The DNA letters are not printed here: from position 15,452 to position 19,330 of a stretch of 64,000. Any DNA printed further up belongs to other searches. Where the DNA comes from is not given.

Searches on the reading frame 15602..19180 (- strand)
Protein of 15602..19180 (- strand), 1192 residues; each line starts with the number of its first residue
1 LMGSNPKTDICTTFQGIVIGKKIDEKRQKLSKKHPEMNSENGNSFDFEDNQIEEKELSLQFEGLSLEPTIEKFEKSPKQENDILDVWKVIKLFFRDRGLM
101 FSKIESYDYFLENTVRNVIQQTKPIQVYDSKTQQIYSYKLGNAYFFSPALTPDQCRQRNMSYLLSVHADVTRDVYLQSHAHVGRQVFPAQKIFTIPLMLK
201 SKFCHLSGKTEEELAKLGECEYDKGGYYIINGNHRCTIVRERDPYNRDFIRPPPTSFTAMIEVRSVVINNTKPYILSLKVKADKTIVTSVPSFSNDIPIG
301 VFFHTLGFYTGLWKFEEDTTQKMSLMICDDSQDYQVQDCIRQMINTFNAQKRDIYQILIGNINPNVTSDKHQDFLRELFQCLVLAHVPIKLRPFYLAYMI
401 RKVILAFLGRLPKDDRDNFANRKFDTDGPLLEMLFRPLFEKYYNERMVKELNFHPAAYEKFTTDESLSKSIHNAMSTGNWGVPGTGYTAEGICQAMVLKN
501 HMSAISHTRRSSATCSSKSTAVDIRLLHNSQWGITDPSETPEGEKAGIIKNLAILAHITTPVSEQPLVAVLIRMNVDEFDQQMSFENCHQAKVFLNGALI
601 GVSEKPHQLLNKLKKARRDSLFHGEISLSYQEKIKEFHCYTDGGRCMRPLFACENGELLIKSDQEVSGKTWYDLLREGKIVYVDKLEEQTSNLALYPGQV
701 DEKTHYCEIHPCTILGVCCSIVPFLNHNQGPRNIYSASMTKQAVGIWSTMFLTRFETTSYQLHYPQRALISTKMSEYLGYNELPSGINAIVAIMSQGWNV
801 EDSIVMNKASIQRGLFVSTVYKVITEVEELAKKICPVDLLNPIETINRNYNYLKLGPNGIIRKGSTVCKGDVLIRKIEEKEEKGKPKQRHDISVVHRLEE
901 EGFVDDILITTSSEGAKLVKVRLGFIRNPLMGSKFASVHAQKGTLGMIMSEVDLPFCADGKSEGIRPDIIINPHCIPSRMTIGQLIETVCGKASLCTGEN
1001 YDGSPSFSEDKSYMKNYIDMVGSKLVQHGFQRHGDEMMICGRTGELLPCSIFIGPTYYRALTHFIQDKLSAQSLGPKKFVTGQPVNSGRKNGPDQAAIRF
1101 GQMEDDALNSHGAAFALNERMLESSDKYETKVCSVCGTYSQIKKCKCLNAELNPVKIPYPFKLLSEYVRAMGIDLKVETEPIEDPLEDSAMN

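Call 8: search_protein_families(library=pfam, proteins=[window:15602-19180:-], max_evalue=0.001)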
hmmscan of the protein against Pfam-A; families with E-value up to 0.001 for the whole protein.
window:15602-19180:- (1192 aa): 6 families
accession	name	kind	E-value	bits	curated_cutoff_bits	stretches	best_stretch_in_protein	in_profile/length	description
PF00562.33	RNA_pol_Rpb2_6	-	1.2e-104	350.9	23.4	1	718-1089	1-371/373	RNA polymerase Rpb2, domain 6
PF04563.20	RNA_pol_Rpb2_1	-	1.2e-30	107.1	28.2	1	99-445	2-175/203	RNA polymerase beta subunit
PF04560.25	RNA_pol_Rpb2_7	-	3.9e-20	72.5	32.1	1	1098-1179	3-86/87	RNA polymerase Rpb2, domain 7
PF04566.18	RNA_pol_Rpb2_4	-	8.2e-18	64.7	28.7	1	593-654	1-62/62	RNA polymerase Rpb2, domain 4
PF04565.21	RNA_pol_Rpb2_3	-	1.3e-14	54.6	21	1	499-558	6-68/68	RNA polymerase Rpb2, domain 3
PF04561.19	RNA_pol_Rpb2_2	-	1.9e-08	34.7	21.7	1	281-423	36-188/190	RNA polymerase Rpb2, domain 2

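Call 9: list_cluster_members(proteins=[window:15602-19180:-, window:12256-15099:+, window:34465-35193:+, window:49863-50540:-, window:49212-49664:-, window:29242-29805:+, window:8174-8689:-])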
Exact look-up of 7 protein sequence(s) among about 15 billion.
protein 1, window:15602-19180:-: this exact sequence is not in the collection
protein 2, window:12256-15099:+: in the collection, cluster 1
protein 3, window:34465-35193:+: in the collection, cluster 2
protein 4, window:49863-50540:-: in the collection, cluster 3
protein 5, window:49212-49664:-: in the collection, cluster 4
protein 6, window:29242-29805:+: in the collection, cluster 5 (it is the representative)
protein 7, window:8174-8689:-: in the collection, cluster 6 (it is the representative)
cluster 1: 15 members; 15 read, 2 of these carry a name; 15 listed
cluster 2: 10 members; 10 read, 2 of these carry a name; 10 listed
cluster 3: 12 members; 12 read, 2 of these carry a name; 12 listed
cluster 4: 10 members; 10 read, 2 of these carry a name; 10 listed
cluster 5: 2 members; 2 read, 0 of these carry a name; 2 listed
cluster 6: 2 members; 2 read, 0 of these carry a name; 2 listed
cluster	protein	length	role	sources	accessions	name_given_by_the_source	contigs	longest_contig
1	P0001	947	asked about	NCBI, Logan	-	-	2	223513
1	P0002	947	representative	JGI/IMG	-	P4 family phage/plasmid primase-like protien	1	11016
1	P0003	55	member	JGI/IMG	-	hypothetical protein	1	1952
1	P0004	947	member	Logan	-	-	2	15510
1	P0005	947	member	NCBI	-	-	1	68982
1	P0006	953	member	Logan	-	-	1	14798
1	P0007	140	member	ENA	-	-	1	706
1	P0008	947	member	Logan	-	-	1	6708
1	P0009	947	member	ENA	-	-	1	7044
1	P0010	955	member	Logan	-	-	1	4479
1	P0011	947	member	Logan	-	-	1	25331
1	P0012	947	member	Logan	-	-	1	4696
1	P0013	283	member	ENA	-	-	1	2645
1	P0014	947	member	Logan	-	-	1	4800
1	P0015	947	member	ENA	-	-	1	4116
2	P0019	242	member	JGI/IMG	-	CheY-like chemotaxis protein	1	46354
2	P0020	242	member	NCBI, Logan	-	-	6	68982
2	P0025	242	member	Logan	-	-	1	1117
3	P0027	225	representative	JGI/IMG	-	hypothetical protein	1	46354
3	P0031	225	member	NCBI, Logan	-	-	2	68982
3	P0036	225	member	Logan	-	-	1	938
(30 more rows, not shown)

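Call 14: find_encoding_contigs(protein=P0020, flank=10000, max_places=10)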
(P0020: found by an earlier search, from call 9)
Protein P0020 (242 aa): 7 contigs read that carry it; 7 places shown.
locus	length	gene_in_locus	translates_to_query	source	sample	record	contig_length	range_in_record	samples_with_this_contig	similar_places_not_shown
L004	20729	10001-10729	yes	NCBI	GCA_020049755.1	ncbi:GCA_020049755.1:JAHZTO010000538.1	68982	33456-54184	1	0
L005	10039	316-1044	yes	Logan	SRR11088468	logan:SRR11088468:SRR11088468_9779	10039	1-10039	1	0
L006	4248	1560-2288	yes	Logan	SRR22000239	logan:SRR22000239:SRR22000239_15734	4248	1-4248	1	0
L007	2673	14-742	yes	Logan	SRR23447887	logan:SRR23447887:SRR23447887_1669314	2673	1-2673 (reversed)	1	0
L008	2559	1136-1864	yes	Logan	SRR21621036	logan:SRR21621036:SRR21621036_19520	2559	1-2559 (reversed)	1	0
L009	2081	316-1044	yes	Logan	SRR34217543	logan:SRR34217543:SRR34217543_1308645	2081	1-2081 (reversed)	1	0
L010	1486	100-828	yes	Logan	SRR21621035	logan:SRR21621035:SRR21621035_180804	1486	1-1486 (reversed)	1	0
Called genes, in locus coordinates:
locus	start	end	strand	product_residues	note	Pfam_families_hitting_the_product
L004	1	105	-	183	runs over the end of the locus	-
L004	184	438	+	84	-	-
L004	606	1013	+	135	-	-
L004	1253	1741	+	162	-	-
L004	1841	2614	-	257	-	PF06101:Vps62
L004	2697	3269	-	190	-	-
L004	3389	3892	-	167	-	-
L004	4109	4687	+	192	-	-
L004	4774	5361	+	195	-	-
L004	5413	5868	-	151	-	-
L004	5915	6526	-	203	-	-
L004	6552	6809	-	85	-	-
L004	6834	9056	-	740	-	-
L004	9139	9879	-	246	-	-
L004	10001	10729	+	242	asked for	-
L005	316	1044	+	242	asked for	-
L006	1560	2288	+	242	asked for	-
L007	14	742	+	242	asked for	-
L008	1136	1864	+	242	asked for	-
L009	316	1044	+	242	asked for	-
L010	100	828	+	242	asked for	-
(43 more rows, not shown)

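Call 15: find_encoding_contigs(protein=P0019, flank=10000, max_places=10)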
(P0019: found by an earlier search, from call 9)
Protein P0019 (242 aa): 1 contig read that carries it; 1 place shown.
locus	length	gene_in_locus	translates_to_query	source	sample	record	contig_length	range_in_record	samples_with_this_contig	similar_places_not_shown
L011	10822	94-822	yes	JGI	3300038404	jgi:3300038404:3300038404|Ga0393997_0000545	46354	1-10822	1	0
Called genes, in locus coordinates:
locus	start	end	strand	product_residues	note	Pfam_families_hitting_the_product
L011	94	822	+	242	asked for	-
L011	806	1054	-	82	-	-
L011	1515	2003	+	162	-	-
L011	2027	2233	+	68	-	-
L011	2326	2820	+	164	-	PF00565:SNase (weak)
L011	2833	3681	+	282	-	-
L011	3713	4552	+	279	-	-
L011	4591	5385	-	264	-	PF00239:Resolvase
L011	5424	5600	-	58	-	-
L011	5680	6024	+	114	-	-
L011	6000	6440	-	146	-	-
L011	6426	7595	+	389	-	-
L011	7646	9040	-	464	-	PF13450:NAD_binding_8, PF01593:Amino_oxidase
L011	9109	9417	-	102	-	-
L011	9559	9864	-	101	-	-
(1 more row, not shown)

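Call 17: find_encoding_contigs(protein=P0031, flank=10000, max_places=10)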
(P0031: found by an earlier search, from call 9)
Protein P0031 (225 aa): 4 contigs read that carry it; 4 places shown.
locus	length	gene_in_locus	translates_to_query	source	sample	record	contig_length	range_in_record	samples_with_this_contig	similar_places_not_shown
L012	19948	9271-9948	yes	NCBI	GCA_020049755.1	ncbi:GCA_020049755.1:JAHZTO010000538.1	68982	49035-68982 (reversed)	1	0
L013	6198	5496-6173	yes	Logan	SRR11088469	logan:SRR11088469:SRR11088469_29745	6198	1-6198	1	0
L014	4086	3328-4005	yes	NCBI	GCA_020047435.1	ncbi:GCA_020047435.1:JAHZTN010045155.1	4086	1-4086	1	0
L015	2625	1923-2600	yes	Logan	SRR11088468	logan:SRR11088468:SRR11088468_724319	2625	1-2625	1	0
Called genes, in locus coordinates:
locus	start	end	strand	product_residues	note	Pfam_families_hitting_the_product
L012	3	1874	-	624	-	?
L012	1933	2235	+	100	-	-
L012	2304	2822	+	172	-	PF01191:RNA_pol_Rpb5_C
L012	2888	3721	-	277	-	-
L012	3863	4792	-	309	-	-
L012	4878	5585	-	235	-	-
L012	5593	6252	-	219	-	-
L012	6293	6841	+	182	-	-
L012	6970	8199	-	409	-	-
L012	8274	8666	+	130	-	-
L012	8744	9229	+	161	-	-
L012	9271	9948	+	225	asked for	-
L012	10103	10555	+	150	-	PF13639:zf-RING_2, PF13923:zf-C3HC4_2 (weak), PF17123:zf-RING_11 (weak)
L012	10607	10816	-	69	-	PF01194:RNA_pol_N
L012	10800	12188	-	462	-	PF00069:Pkinase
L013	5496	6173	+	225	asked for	-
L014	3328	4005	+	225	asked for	-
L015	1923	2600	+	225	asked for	-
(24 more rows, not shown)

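Call 18: find_encoding_contigs(protein=P0027, flank=10000, max_places=10)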
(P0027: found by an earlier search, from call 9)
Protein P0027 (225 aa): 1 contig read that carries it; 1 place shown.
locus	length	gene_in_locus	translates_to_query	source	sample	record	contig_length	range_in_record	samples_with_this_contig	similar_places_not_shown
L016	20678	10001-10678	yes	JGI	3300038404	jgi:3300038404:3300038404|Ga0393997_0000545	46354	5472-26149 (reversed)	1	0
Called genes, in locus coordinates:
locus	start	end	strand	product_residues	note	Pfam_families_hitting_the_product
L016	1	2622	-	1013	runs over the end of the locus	PF00176:SNF2-rel_dom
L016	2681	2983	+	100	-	-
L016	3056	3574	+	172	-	PF01191:RNA_pol_Rpb5_C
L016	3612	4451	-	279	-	-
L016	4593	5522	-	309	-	-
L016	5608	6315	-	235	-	-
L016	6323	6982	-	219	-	-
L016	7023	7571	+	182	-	-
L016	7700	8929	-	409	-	-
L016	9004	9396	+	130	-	-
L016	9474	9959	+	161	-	-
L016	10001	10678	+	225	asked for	-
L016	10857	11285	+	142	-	PF13639:zf-RING_2, PF13923:zf-C3HC4_2 (weak), PF17123:zf-RING_11 (weak)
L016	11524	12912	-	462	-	PF00069:Pkinase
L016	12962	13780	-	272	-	-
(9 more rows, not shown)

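Call 20: find_homologous_proteins(query=window:15602-19174:-, max_evalue=1e-50)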
Query window:15602-19174:- (1190 aa): 53 proteins with E <= 1e-50 among 6362 candidates.
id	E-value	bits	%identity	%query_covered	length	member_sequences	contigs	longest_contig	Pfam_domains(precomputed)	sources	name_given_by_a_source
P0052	0.0e+0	2775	100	100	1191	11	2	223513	PF04565.22,PF04561.20,PF04560.26,PF04566.19,PF04563.21,PF00562.34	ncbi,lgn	-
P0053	0.0e+0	1843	67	96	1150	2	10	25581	PF04565.22,PF04561.20,PF04560.26,PF04566.19,PF04563.21,PF00562.34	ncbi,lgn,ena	-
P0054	1.3e-179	617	34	91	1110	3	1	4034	PF04565.22,PF04561.20,PF04560.26,PF04566.19,PF04563.21,PF00562.34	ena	-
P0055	2.0e-179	617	33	93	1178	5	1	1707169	PF04565.22,PF04561.20,PF04560.26,PF04566.19,PF04567.23,PF04563.21,PF00562.34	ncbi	ncbi:RPB2 [Auxenochlorella protothecoides x Auxenochlorella symbiontica]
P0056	2.5e-178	613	32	92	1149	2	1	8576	PF04565.22,PF04561.20,PF04560.26,PF04566.19,PF04563.21,PF00562.34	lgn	-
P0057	2.2e-173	597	33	92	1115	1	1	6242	PF04565.22,PF04561.20,PF04560.26,PF04566.19,PF04563.21,PF00562.34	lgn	-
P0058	1.4e-172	594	33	92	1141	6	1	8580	PF04565.22,PF04561.20,PF04560.26,PF04566.19,PF04563.21,PF00562.34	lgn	-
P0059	1.2e-168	581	34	92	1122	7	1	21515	PF04565.22,PF04561.20,PF04560.26,PF04566.19,PF04563.21,PF00562.34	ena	-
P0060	2.1e-166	574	34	92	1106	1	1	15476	PF04565.22,PF04561.20,PF04560.26,PF04566.19,PF04563.21,PF00562.34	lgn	-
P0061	7.8e-166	572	33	86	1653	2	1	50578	PF04565.22,PF04561.20,PF04560.26,PF04566.19,PF04567.23,PF04563.21,PF00562.34,PF14890.12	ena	-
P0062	2.2e-165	570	32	92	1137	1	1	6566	PF04565.22,PF04561.20,PF04560.26,PF04566.19,PF04563.21,PF00562.34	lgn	-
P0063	5.2e-165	569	33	92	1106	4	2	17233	PF04565.22,PF04561.20,PF04560.26,PF04566.19,PF04563.21,PF00562.34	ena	-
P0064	1.1e-161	558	29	72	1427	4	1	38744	PF04565.22,PF04561.20,PF04560.26,PF04566.19,PF04567.23,PF04563.21,PF00562.34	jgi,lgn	jgi:DNA-directed RNA polymerase II subunit RPB2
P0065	9.4e-157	542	36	68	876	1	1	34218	PF04565.22,PF04561.20,PF04560.26,PF04566.19,PF04567.23,PF04563.21,PF00562.34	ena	-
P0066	9.7e-157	542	32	91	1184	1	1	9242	PF04565.22,PF04561.20,PF04560.26,PF04566.19,PF04563.21,PF00562.34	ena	-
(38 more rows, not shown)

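Call 21: find_encoding_contigs(protein=P0053, flank=10000, max_places=6)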
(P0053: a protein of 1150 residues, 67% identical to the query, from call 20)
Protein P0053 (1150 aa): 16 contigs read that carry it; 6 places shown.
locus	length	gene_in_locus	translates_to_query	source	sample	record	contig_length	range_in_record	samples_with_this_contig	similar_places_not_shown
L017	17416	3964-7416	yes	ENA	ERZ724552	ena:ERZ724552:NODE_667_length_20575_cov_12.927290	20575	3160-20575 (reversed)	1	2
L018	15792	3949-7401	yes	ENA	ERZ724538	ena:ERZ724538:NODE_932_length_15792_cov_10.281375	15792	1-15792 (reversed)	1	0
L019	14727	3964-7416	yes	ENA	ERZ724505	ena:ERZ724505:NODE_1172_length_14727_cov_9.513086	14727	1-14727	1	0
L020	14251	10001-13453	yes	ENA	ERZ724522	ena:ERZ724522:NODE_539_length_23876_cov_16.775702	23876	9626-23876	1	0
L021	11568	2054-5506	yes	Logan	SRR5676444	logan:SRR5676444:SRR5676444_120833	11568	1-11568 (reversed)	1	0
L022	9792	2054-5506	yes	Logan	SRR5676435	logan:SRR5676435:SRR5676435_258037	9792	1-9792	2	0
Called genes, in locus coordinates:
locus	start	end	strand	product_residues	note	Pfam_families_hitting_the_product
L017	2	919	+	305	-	?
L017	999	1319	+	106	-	PF04193:PQ-loop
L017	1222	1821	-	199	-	-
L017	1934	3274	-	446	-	PF04998:RNA_pol_Rpb1_5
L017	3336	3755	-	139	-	PF00085:Thioredoxin (faint)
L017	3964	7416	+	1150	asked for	PF04563:RNA_pol_Rpb2_1, PF04561:RNA_pol_Rpb2_2, PF04565:RNA_pol_Rpb2_3, PF04566:RNA_pol_Rpb2_4, PF00562:RNA_pol_Rpb2_6, PF04560:RNA_pol_Rpb2_7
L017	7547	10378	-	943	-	PF23162:AEP_C962R, PF08707:PriCT_2, PF08706:D5_N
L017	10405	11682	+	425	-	-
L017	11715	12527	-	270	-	-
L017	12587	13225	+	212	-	-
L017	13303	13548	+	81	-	-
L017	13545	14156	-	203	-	PF01551:Peptidase_M23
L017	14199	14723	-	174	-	-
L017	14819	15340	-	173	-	-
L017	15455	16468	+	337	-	-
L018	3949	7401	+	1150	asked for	PF04563:RNA_pol_Rpb2_1, PF04561:RNA_pol_Rpb2_2, PF04565:RNA_pol_Rpb2_3, PF04566:RNA_pol_Rpb2_4, PF00562:RNA_pol_Rpb2_6, PF04560:RNA_pol_Rpb2_7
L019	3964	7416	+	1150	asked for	PF04563:RNA_pol_Rpb2_1, PF04561:RNA_pol_Rpb2_2, PF04565:RNA_pol_Rpb2_3, PF04566:RNA_pol_Rpb2_4, PF00562:RNA_pol_Rpb2_6, PF04560:RNA_pol_Rpb2_7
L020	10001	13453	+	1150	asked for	PF04563:RNA_pol_Rpb2_1, PF04561:RNA_pol_Rpb2_2, PF04565:RNA_pol_Rpb2_3, PF04566:RNA_pol_Rpb2_4, PF00562:RNA_pol_Rpb2_6, PF04560:RNA_pol_Rpb2_7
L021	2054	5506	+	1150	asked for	PF04563:RNA_pol_Rpb2_1, PF04561:RNA_pol_Rpb2_2, PF04565:RNA_pol_Rpb2_3, PF04566:RNA_pol_Rpb2_4, PF00562:RNA_pol_Rpb2_6, PF04560:RNA_pol_Rpb2_7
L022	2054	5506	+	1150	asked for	PF04563:RNA_pol_Rpb2_1, PF04561:RNA_pol_Rpb2_2, PF04565:RNA_pol_Rpb2_3, PF04566:RNA_pol_Rpb2_4, PF00562:RNA_pol_Rpb2_6, PF04560:RNA_pol_Rpb2_7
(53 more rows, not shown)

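Call 44: find_encoding_contigs(protein=P0005, flank=10000, max_places=4)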
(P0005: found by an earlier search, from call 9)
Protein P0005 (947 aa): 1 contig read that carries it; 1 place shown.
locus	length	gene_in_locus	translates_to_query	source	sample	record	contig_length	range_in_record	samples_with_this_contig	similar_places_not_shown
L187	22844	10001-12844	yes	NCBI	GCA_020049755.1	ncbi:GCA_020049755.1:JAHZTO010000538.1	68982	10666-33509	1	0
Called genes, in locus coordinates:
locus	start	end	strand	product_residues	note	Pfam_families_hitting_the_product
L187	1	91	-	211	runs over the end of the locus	PF03031:NIF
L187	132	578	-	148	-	-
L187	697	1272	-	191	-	-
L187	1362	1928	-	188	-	-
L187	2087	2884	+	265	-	PF00069:Pkinase, PF07714:PK_Tyr_Ser-Thr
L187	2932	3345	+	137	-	-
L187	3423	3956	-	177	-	PF01503:PRA-PH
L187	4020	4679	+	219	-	PF01391:Collagen (faint)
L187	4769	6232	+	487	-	-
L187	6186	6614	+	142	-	-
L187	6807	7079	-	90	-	-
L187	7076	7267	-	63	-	-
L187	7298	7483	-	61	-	-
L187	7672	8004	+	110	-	-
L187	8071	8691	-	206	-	-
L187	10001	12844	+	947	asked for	PF23162:AEP_C962R, PF08707:PriCT_2, PF08706:D5_N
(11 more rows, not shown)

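Call 62: find_homologous_proteins(query=P0001, max_evalue=1e-20)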
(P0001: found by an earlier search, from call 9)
Query P0001 (947 aa): 28 proteins with E <= 1e-20 among 5608 candidates.
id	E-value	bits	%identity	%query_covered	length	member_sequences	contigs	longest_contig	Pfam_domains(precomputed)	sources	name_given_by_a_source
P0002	0.0e+0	2204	99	100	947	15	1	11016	PF23162.2,PF08707.17,PF08706.17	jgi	jgi:P4 family phage/plasmid primase-like protien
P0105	0.0e+0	1661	75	100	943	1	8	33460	PF23162.2,PF08707.17,PF08706.17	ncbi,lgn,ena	-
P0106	0.0e+0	1074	52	97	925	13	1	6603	PF23162.2,PF08707.17,PF08706.17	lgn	-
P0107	0.0e+0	1073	52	98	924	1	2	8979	PF23162.2,PF08707.17,PF08706.17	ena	-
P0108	0.0e+0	1072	52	98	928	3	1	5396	PF23162.2,PF08707.17,PF08706.17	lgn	-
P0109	0.0e+0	1071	53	78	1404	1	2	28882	PF23162.2,PF08707.17,PF08706.17,PF14890.12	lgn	-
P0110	0.0e+0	1071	52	97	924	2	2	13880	PF23162.2,PF08707.17,PF08706.17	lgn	-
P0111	0.0e+0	1069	51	98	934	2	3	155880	PF23162.2,PF08707.17,PF08706.17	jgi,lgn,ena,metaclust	metaclust:\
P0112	0.0e+0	1065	51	98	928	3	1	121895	PF23162.2,PF08707.17,PF08706.17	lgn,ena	-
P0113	0.0e+0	1061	53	78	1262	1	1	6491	PF23162.2,PF08707.17,PF08706.17,PF14890.12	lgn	-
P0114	0.0e+0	1060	51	97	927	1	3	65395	PF23162.2,PF08707.17,PF08706.17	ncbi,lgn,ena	-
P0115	0.0e+0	1058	51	97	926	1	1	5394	PF23162.2,PF08707.17,PF08706.17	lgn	-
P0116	0.0e+0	1049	51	98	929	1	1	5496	PF23162.2,PF08707.17,PF08706.17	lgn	-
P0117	0.0e+0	1040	51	97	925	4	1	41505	PF23162.2,PF08707.17,PF08706.17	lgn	-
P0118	0.0e+0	1021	50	98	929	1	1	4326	PF23162.2,PF08707.17,PF08706.17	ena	-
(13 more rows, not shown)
